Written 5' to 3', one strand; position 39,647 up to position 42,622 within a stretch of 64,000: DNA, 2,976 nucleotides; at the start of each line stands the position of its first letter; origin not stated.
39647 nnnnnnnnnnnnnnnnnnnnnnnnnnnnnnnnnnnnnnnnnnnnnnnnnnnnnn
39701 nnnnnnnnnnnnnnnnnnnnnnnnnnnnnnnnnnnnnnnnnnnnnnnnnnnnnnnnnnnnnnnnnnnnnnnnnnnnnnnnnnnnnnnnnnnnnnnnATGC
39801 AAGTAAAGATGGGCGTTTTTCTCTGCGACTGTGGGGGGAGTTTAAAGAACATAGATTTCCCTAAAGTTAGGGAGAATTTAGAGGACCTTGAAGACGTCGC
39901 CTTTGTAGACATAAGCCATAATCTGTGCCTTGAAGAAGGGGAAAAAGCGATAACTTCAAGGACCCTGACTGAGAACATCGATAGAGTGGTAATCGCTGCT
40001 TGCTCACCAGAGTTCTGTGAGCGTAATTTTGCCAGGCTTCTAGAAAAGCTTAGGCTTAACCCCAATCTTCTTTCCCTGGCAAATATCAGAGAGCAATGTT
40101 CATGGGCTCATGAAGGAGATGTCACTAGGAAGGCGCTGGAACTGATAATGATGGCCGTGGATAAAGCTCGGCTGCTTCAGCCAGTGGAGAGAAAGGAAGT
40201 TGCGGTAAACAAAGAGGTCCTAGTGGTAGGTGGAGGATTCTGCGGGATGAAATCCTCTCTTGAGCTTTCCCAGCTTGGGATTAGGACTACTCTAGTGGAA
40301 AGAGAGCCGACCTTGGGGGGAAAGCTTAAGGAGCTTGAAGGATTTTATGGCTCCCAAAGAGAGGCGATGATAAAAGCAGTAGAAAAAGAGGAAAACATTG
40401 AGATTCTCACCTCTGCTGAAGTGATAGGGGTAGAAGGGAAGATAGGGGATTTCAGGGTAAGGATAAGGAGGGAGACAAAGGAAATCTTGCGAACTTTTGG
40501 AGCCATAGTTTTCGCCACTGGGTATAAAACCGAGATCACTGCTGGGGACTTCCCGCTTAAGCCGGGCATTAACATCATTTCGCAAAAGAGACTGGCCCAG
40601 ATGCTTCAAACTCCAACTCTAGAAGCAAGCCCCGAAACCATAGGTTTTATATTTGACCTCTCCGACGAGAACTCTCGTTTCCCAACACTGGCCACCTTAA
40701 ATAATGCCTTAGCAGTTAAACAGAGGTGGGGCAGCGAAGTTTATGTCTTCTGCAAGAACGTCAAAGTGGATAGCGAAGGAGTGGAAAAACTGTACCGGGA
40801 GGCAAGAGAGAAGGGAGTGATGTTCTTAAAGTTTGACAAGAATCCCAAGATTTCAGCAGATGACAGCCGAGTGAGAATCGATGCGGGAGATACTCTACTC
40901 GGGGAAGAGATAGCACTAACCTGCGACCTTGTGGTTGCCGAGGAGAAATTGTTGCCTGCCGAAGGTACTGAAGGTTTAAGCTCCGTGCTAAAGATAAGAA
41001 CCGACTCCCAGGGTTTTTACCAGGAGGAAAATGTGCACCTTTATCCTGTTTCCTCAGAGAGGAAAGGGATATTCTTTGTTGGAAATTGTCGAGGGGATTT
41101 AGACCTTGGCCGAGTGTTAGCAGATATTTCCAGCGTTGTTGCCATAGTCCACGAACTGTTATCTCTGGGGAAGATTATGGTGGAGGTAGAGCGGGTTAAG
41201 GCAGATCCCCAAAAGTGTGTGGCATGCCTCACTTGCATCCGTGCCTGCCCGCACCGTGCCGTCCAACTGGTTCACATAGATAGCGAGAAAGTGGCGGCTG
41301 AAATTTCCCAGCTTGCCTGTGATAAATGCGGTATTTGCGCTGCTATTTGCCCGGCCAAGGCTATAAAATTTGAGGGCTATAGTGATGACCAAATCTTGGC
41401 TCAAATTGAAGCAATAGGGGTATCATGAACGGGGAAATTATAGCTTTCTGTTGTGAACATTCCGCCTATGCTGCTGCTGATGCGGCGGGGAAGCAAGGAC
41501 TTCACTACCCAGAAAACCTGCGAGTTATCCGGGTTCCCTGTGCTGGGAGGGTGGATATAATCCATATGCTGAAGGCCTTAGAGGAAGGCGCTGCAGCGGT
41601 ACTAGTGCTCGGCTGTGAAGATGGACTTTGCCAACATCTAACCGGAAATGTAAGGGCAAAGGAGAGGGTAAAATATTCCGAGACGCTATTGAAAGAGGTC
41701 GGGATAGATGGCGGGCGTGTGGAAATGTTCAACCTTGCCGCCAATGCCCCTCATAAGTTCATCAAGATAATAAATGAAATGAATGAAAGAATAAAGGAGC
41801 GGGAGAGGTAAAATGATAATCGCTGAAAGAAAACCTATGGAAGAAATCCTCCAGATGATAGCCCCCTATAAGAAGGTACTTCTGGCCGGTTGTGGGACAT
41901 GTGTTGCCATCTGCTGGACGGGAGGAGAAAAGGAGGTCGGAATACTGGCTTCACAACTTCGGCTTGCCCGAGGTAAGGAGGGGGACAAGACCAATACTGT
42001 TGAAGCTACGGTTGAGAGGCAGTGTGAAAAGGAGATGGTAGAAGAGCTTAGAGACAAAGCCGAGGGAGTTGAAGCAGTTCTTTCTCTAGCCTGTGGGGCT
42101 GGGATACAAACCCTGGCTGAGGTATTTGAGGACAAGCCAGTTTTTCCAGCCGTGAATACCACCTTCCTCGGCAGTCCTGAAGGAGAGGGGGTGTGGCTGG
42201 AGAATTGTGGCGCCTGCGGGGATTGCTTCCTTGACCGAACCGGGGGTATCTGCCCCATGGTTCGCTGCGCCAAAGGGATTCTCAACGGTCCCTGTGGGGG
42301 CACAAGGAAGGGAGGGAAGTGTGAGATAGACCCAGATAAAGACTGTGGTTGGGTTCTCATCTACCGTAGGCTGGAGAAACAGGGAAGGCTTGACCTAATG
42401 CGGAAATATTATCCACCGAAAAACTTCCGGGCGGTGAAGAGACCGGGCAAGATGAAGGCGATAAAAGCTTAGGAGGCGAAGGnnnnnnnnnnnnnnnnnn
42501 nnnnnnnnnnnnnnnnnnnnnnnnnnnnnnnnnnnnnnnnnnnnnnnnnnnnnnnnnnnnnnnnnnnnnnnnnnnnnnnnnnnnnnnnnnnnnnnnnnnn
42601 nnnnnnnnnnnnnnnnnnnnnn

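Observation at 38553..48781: metV-metF embedded in an HdrA/MvhD/HdrC-like cluster that lacks HdrB: a variant electron-bifurcating methylene-THF reductase module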

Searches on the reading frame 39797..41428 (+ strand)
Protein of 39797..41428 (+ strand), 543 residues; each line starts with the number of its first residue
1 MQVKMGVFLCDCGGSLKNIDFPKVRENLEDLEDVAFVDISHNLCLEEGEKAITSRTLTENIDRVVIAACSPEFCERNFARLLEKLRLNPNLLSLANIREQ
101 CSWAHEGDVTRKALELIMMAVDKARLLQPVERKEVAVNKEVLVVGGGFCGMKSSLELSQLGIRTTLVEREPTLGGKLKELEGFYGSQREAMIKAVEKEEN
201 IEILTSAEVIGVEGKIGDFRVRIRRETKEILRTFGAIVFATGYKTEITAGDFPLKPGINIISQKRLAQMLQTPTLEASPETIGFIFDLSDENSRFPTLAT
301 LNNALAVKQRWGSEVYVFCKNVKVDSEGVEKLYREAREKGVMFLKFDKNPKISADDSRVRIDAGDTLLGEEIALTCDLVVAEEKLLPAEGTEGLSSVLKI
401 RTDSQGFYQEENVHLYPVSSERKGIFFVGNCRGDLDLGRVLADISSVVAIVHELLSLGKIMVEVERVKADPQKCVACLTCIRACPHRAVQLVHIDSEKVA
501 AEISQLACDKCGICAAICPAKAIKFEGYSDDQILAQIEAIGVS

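Call 3: search_protein_families(library=pfam, proteins=[window:39797-41428:+], max_evalue=0.01)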
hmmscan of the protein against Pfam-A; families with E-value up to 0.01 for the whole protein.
window:39797-41428:+ (543 aa): 19 families
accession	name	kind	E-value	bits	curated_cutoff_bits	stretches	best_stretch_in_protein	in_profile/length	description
PF00037.32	Fer4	-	2.4e-09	37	21.1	2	469-489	3-23/24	4Fe-4S binding domain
PF07992.20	Pyr_redox_2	-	6.1e-09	36.2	26.1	1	133-247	142-241/291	Pyridine nucleotide-disulphide oxidoreductase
PF00070.33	Pyr_redox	-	7.3e-09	36.5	22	1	141-215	2-69/82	Pyridine nucleotide-disulphide oxidoreductase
PF12837.12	Fer4_6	-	1.9e-08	34.3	25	2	467-488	2-23/24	4Fe-4S binding domain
PF14697.11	Fer4_21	-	9e-08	32.6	35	1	470-524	4-58/59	4Fe-4S dicluster domain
PF13237.11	Fer4_10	-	1.2e-07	32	25.5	1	467-519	2-53/53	4Fe-4S dicluster domain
PF12838.12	Fer4_7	-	3.1e-07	31.2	27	3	473-522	1-52/52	4Fe-4S dicluster domain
PF01266.30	DAO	-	8.5e-07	29.2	27.9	1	141-174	2-35/353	FAD dependent oxidoreductase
PF13187.11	Fer4_9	-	1e-06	29.1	27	1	473-523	1-52/52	4Fe-4S dicluster domain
PF13484.11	Fer4_16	-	1.8e-06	29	30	0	508-526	2-20/66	4Fe-4S double cluster binding domain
PF13738.12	Pyr_redox_3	-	1.9e-06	27.8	30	1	136-247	162-271/305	Pyridine nucleotide-disulphide oxidoreductase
PF01494.25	FAD_binding_3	-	3.7e-06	26.8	22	1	140-171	3-34/349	FAD binding domain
PF12831.13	FAD_oxidored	-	1.6e-05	24.8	27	1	140-177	1-38/416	FAD dependent oxidoreductase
PF12797.12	Fer4_2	-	0.00015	22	24.5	1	466-485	2-21/22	4Fe-4S binding domain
PF13450.12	NAD_binding_8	-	0.0003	21.5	21.9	1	143-177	1-35/68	NAD(P)-binding Rossmann-like domain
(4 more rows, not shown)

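Call 4: search_protein_families(library=ncbifam, proteins=[window:39797-41428:+], max_evalue=0.01)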
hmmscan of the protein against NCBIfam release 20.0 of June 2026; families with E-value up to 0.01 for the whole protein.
window:39797-41428:+ (543 aa): 105 families (the best 25 are shown)
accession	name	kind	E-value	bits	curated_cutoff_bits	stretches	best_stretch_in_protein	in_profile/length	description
NF040770.1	hetero_SS_HdrA2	exception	1.2e-97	327.9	1100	2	4-228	1-235/777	CoB-CoM heterodisulfide reductase HdrA2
NF041778.1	hetero_SS_HdrA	equivalog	1.1e-72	245.1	1400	2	4-228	7-242/771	ferredoxin:CoB-CoM heterodisulfide reductase subunit HdrA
NF041891.1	hdrA_Methbact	equivalog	3.1e-71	240.6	1300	2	4-230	2-235/762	ferredoxin:CoB-CoM heterodisulfide reductase subunit HdrA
NF009410.0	PRK12771.1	subfamily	1.4e-10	40.4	516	2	128-178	128-178/566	NAD(P)-binding protein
TIGR02700.1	flavo_MJ0208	hypoth_equivalog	8.9e-09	34.9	251.35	1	468-524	144-195/234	dihydromethanopterin reductase (acceptor)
NF040864.1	HgcB_ferredoxin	equivalog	4.4e-08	32.9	99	1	463-525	5-63/93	mercury methylation ferredoxin HgcB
TIGR01971.1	NuoI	subfamily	8.1e-08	31.9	113.05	1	465-525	36-100/121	NADH-quinone oxidoreductase, chain I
NF040684.1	PorD_Arch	equivalog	1.3e-07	31.6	120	1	470-525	30-81/85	pyruvate synthase subunit PorD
TIGR02179.1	PorD_KorD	subfamily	1.7e-07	31.2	60.05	1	470-525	23-74/78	2-oxoacid:acceptor oxidoreductase, delta subunit, pyruvate/2-ketoisovalerate family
NF009053.0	PRK12387.1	subfamily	4.4e-07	29.8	204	1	469-525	35-92/180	formate hydrogenlyase complex iron-sulfur subunit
NF045874.1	Vhu_polyferre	exception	8e-07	28.1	600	1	462-526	186-246/381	F420-non-reducing hydrogenase associated-polyferredoxin VhuB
NF010590.0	PRK13984.1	equivalog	9.5e-07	27.3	946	1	99-203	247-353/611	putative oxidoreductase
TIGR03997.1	mycofact_OYE_2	equivalog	1.1e-06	27.4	793.15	1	134-198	375-437/645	mycofactocin system FadH/OYE family oxidoreductase 2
NF038196.1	ferrodoxin_EFR1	subfamily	1.3e-06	28.6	75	1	459-493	200-233/242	EFR1 family ferrodoxin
TIGR02494.1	PFLE_PFLC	subfamily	2e-06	27.3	174.35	1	468-528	44-102/293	glycyl-radical enzyme activating protein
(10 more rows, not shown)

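Call 59: find_homologous_proteins(query=window:39797-41428:+, max_evalue=1e-10)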
Query window:39797-41428:+ (543 aa): 1246 proteins with E <= 1e-10 among 8000 candidates; the best 120 are listed.
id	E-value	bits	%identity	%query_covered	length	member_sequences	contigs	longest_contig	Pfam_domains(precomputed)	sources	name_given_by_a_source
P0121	0.0e+0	1135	95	100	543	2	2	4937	PF14697.12,PF07992.21,PF12837.13,PF00070.34,PF13484.12,PF12838.13,PF01494.26,PF12831.14,PF01266.31,PF00037.33,PF13237.12,PF13187.12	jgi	jgi:heterodisulfide reductase subunit A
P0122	0.0e+0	1132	94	100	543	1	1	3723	PF14697.12,PF07992.21,PF12837.13,PF00070.34,PF13484.12,PF12838.13,PF12831.14,PF01266.31,PF00037.33,PF13738.13,PF13237.12,PF13187.12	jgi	-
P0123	0.0e+0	1128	94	100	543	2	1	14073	PF14697.12,PF07992.21,PF12837.13,PF00070.34,PF13484.12,PF12838.13,PF01494.26,PF12831.14,PF01266.31,PF00037.33,PF13738.13,PF13237.12,PF13187.12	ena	-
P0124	0.0e+0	1115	93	100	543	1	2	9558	PF14697.12,PF07992.21,PF12837.13,PF00070.34,PF13484.12,PF12838.13,PF12831.14,PF01266.31,PF00037.33,PF13738.13,PF13237.12,PF13187.12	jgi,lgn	jgi:heterodisulfide reductase subunit A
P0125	0.0e+0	1099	92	100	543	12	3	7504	PF14697.12,PF07992.21,PF12837.13,PF00070.34,PF13484.12,PF12838.13,PF01494.26,PF12831.14,PF01266.31,PF00037.33,PF13738.13,PF13237.12,PF13187.12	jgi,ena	-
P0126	0.0e+0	1097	91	100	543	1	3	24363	PF14697.12,PF07992.21,PF12837.13,PF00070.34,PF13484.12,PF12838.13,PF01494.26,PF12831.14,PF01266.31,PF00037.33,PF13738.13,PF13237.12,PF13187.12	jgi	-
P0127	0.0e+0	1089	91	100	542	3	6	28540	PF14697.12,PF07992.21,PF12837.13,PF00070.34,PF13484.12,PF12838.13,PF01494.26,PF12831.14,PF01266.31,PF00037.33,PF13738.13,PF13237.12,PF13187.12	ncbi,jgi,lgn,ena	-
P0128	0.0e+0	1029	85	100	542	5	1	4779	PF14697.12,PF07992.21,PF12837.13,PF00070.34,PF13484.12,PF12838.13,PF01494.26,PF01266.31,PF00037.33,PF13738.13,PF13237.12,PF13187.12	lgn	-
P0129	0.0e+0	1016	84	100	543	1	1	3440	PF14697.12,PF07992.21,PF12837.13,PF00070.34,PF13484.12,PF12838.13,PF01494.26,PF01266.31,PF00037.33,PF13738.13,PF13237.12,PF13187.12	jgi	-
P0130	2.1e-296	1002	82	100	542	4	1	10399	PF14697.12,PF07992.21,PF12837.13,PF00070.34,PF13484.12,PF12838.13,PF01494.26,PF01266.31,PF12797.13,PF00037.33,PF13738.13,PF13237.12,PF13187.12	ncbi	-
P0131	4.8e-296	1000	82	100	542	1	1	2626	PF14697.12,PF07992.21,PF12837.13,PF00070.34,PF13484.12,PF12838.13,PF01494.26,PF01266.31,PF12797.13,PF00037.33,PF13738.13,PF13237.12,PF13187.12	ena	-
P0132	1.8e-294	995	81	100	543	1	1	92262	PF14697.12,PF07992.21,PF12837.13,PF00070.34,PF00037.33,PF13738.13,PF13484.12,PF12838.13,PF13237.12,PF13187.12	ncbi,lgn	-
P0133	1.4e-291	986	81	100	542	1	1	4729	PF14697.12,PF07992.21,PF12837.13,PF00070.34,PF13484.12,PF12838.13,PF01494.26,PF12797.13,PF00037.33,PF13738.13,PF13237.12,PF13187.12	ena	-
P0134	4.5e-283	958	78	100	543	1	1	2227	PF14697.12,PF07992.21,PF12837.13,PF00070.34,PF13484.12,PF12838.13,PF01266.31,PF12797.13,PF00037.33,PF13738.13,PF13237.12,PF13187.12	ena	-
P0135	3.5e-269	912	75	100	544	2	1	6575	PF14697.12,PF13450.13,PF07992.21,PF12837.13,PF00070.34,PF13484.12,PF12838.13,PF01494.26,PF12831.14,PF01266.31,PF12797.13,PF00890.31,PF00037.33,PF13738.13,PF13237.12,PF13187.12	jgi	-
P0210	7.6e-224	762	63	100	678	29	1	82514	PF14697.12,PF02662.22,PF07992.21,PF12837.13,PF00070.34,PF13484.12,PF12838.13,PF12831.14,PF01266.31,PF00037.33,PF13738.13,PF25160.2,PF13237.12,PF13187.12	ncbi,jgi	jgi:heterodisulfide reductase subunit A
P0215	4.0e-223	760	63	100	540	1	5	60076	PF14697.12,PF13450.13,PF07992.21,PF12837.13,PF00070.34,PF13484.12,PF12838.13,PF01494.26,PF12831.14,PF01266.31,PF00890.31,PF00037.33,PF13738.13,PF13237.12,PF13187.12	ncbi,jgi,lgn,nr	ncbi:MAG: CoB--CoM heterodisulfide reductase iron-sulfur subunit A family protein [Chloroflexi bacte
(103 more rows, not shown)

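Call 60: find_encoding_contigs(protein=P0210, flank=10000, max_places=2)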
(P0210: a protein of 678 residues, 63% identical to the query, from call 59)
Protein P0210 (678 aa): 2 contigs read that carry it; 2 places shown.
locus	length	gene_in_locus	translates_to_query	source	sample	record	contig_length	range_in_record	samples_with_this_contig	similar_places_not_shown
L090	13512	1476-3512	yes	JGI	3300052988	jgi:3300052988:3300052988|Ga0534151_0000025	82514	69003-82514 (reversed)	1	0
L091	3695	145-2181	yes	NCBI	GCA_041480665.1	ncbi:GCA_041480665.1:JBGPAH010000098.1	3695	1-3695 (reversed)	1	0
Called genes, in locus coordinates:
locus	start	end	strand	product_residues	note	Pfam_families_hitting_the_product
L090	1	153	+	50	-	?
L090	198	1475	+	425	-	PF00890:FAD_binding_2 (weak), PF01266:DAO (weak), PF12831:FAD_oxidored (weak), PF13450:NAD_binding_8 (weak), PF13738:Pyr_redox_3 (faint), PF00037:Fer4 (weak), PF12797:Fer4_2 (weak), PF07992:Pyr_redox_2 (weak), +1 more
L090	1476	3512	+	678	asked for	PF07992:Pyr_redox_2 (weak), PF13738:Pyr_redox_3, PF00037:Fer4 (weak), PF12838:Fer4_7, PF13187:Fer4_9 (weak), PF13237:Fer4_10 (weak), PF14697:Fer4_21, PF02662:FlpD, +6 more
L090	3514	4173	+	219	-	PF12225:DUF5981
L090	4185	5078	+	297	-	PF02219:MTHFR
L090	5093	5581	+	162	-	PF13534:Fer4_17, PF13183:Fer4_8, PF13237:Fer4_10 (weak), PF12838:Fer4_7 (weak), PF13187:Fer4_9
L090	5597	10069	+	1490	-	PF07992:Pyr_redox_2 (weak), PF12831:FAD_oxidored, PF14691:Fer4_20, PF07992:Pyr_redox_2, PF13450:NAD_binding_8 (weak), PF13738:Pyr_redox_3 (weak), PF07992:Pyr_redox_2, PF13450:NAD_binding_8, +18 more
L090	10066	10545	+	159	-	PF02662:FlpD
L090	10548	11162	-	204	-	PF12804:NTP_transf_3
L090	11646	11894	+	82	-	PF07411:DUF1508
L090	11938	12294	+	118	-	-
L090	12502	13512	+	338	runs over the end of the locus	PF00814:TsaD, PF22521:HypF_C_2 (weak)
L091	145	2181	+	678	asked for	PF07992:Pyr_redox_2 (weak), PF13738:Pyr_redox_3, PF00037:Fer4 (weak), PF12838:Fer4_7, PF13187:Fer4_9 (weak), PF13237:Fer4_10 (weak), PF14697:Fer4_21, PF02662:FlpD, +6 more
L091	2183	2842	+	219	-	PF12225:DUF5981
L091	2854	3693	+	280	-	?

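Call 61: find_encoding_contigs(protein=P0215, flank=10000, max_places=2)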
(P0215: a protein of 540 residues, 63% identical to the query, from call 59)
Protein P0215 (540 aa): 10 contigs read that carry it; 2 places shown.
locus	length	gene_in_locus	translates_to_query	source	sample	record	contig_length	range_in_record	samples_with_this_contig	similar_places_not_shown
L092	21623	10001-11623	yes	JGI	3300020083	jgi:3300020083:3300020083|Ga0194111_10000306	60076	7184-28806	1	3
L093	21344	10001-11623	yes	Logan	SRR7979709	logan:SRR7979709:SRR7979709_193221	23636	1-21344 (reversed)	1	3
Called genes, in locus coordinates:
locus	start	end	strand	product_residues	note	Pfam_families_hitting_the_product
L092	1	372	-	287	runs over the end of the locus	PF00850:Hist_deacetyl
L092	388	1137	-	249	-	PF00850:Hist_deacetyl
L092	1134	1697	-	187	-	PF01661:Macro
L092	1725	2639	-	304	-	PF01656:CbiA (weak), PF02374:ArsA_ATPase, PF10609:ParA (weak), PF13614:AAA_31 (faint)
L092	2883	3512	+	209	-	-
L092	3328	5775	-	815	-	PF03176:MMPL, PF12349:Sterol-sensing (weak), PF03176:MMPL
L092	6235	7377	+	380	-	PF00027:cNMP_binding, PF00512:HisKA, PF02518:HATPase_c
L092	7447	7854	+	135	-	PF00072:Response_reg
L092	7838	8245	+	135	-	PF00072:Response_reg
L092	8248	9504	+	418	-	PF00890:FAD_binding_2 (weak), PF01266:DAO (weak), PF07992:Pyr_redox_2 (faint), PF12831:FAD_oxidored (weak), PF13450:NAD_binding_8 (weak), PF00037:Fer4 (weak), PF12797:Fer4_2 (weak)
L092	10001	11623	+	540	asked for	PF07992:Pyr_redox_2, PF13738:Pyr_redox_3, PF00070:Pyr_redox (weak), PF00890:FAD_binding_2 (weak), PF01266:DAO (weak), PF12831:FAD_oxidored, PF13450:NAD_binding_8 (weak), PF12838:Fer4_7 (weak), +7 more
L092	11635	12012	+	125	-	PF02662:FlpD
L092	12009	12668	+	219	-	PF12225:DUF5981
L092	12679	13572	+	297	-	PF02219:MTHFR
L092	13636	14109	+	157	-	PF13183:Fer4_8, PF13237:Fer4_10 (faint), PF12838:Fer4_7 (faint), PF13187:Fer4_9 (weak), PF13534:Fer4_17 (weak)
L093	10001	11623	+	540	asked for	PF07992:Pyr_redox_2, PF13738:Pyr_redox_3, PF00070:Pyr_redox (weak), PF00890:FAD_binding_2 (weak), PF01266:DAO (weak), PF12831:FAD_oxidored, PF13450:NAD_binding_8 (weak), PF12838:Fer4_7 (weak), +7 more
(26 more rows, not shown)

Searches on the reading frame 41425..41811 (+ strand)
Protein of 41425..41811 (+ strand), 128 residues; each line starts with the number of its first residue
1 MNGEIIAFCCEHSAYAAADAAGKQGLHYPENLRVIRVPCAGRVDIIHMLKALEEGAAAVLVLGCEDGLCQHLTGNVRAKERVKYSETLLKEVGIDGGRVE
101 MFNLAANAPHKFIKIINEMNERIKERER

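Call 3: search_protein_families(library=pfam, proteins=[window:41425-41811:+], max_evalue=0.01)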
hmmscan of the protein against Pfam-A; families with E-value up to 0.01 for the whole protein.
window:41425-41811:+ (128 aa): 1 family
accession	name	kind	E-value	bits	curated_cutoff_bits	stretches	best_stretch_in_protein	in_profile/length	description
PF02662.21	FlpD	-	2.7e-43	147.3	22.3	1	5-125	1-121/123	Methyl-viologen-reducing hydrogenase, delta subunit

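Call 4: search_protein_families(library=ncbifam, proteins=[window:41425-41811:+], max_evalue=0.01)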
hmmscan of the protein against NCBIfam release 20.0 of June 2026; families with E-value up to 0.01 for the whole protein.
window:41425-41811:+ (128 aa): 4 families
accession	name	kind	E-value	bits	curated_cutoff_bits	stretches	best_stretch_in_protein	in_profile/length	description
NF045873.1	F420_non_VhuD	exception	2.5e-40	137.6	215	1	5-125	4-124/132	F420-non-reducing hydrogenase iron-sulfur subunit VhuD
NF040770.1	hetero_SS_HdrA2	exception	3.9e-32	111.2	1100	1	4-125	649-770/777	CoB-CoM heterodisulfide reductase HdrA2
NF041891.1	hdrA_Methbact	equivalog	8.1e-10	37.5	1300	1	5-124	646-759/762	ferredoxin:CoB-CoM heterodisulfide reductase subunit HdrA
NF041778.1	hetero_SS_HdrA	equivalog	1.4e-06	26.5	1400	1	2-62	653-713/771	ferredoxin:CoB-CoM heterodisulfide reductase subunit HdrA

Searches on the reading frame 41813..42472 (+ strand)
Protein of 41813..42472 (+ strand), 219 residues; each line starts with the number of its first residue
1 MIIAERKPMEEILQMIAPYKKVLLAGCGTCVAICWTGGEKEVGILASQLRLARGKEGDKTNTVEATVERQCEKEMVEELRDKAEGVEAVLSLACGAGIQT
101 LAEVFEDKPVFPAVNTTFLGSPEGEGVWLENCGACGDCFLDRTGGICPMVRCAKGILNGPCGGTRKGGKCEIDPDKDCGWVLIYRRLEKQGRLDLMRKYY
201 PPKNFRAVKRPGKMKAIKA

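Call 3: search_protein_families(library=pfam, proteins=[window:41813-42472:+], max_evalue=0.01)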
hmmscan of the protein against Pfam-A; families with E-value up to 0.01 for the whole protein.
window:41813-42472:+ (219 aa): 1 family
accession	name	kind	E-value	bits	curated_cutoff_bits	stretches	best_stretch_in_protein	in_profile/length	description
PF12225.13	DUF5981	-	3.1e-35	120.2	23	1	111-205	1-94/95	Methylene-tetrahydrofolate reductase C terminal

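Call 4: search_protein_families(library=ncbifam, proteins=[window:41813-42472:+], max_evalue=0.01)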
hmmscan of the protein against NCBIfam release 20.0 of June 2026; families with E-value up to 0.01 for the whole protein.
window:41813-42472:+ (219 aa): 0 families

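Call 28: search_solved_structures(query=window:41813-42472:+, max_evalue=0.01)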
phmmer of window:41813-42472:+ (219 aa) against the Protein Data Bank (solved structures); distinct sequences matched with E-value up to 0.01: 0.
